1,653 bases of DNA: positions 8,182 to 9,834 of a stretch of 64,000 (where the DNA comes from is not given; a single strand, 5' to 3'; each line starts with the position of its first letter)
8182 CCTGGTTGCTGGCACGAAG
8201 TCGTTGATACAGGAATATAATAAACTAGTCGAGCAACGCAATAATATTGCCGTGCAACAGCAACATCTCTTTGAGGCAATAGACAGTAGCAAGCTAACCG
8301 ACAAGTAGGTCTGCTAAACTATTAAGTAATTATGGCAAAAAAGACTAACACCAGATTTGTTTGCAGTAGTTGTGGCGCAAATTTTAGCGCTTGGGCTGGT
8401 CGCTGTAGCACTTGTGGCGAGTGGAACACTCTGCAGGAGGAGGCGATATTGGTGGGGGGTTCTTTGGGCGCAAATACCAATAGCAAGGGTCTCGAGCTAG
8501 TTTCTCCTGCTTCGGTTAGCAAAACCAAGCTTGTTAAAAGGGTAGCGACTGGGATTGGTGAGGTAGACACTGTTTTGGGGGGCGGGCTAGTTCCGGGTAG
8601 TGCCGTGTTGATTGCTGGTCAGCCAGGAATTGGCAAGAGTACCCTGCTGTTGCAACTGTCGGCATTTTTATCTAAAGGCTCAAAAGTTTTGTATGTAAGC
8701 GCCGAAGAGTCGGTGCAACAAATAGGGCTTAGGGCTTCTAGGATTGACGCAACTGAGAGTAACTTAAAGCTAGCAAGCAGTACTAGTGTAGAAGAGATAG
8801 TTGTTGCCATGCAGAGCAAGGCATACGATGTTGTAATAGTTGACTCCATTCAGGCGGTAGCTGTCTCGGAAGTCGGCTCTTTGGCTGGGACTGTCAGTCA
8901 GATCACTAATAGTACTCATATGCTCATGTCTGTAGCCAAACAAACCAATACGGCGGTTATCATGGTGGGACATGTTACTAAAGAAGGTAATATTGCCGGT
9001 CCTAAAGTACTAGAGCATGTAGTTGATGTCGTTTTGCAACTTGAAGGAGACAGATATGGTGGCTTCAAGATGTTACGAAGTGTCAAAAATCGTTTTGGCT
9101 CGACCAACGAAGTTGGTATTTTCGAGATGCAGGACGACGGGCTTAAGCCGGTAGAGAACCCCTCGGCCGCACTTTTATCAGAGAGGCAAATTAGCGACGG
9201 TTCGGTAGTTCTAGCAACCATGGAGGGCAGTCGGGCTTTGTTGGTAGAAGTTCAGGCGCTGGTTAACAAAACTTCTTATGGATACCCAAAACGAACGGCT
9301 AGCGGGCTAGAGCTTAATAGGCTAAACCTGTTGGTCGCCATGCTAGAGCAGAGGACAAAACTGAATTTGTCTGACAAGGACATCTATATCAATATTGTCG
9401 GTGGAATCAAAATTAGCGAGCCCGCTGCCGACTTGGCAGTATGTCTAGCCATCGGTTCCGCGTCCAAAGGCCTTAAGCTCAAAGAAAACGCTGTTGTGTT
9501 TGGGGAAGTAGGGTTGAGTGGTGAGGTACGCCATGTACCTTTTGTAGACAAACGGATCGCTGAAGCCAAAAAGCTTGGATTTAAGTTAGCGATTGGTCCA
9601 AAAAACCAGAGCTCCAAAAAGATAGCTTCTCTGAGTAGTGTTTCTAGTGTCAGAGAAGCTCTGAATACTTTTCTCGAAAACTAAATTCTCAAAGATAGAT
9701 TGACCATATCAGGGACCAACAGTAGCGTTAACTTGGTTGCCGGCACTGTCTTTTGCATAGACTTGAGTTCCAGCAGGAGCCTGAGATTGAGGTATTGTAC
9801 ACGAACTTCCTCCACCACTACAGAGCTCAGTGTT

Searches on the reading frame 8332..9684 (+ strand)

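Call 50: search_protein_families(library=pfam, proteins=[window:8332-9684:+], max_evalue=0.001)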
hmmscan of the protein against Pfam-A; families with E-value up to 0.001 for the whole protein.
window:8332-9684:+ (450 aa): 15 families
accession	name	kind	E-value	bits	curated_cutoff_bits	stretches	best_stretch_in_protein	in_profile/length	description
PF06745.19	ATPase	-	1.1e-15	58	26.6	2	71-137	1-69/231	KaiC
PF13481.12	AAA_25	-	5.7e-15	55.9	27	1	70-219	14-194/195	AAA domain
PF18073.7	Zn_ribbon_LapB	-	8e-10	38.7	25.7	1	9-36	1-28/28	Rubredoxin metal binding domain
PF03796.21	DnaB_C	-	2e-09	37.7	27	1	71-136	2-68/255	DnaB-like helicase C terminal domain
PF13541.12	ChlI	-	2e-08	34.6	27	1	342-425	36-120/121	Subunit ChlI of Mg-chelatase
PF13479.12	AAA_24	-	4.4e-08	33.6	27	1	92-176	5-76/195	AAA domain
PF13401.12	AAA_22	-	5.2e-06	27.2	27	1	91-214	7-123/130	AAA domain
PF08423.17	Rad51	-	9.9e-05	22.2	22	0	68-219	5-179/244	Rad51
PF00004.35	AAA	-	0.0001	23.2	21.2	1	92-216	1-109/131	ATPase family associated with various cellular activities (AAA)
PF00005.33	ABC_tran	-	0.00034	21.7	25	1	86-173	8-94/137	ABC transporter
PF07088.17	GvpD_P-loop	-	0.00037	20.9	24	0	88-125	9-46/189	GvpD gas vesicle protein, P-loop domain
PF05362.19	Lon_C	-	0.00039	20.5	21.1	1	345-431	90-176/205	Lon protease (S16) C-terminal proteolytic domain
PF07728.20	AAA_5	-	0.0004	20.8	22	1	92-146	2-50/139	AAA domain (dynein-related subfamily)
PF20720.3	nSTAND3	-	0.0006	20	27.2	0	91-129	19-58/155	Novel STAND NTPase 3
PF13191.12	AAA_16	-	0.00082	20.3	32.6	0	90-127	25-63/167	AAA ATPase domain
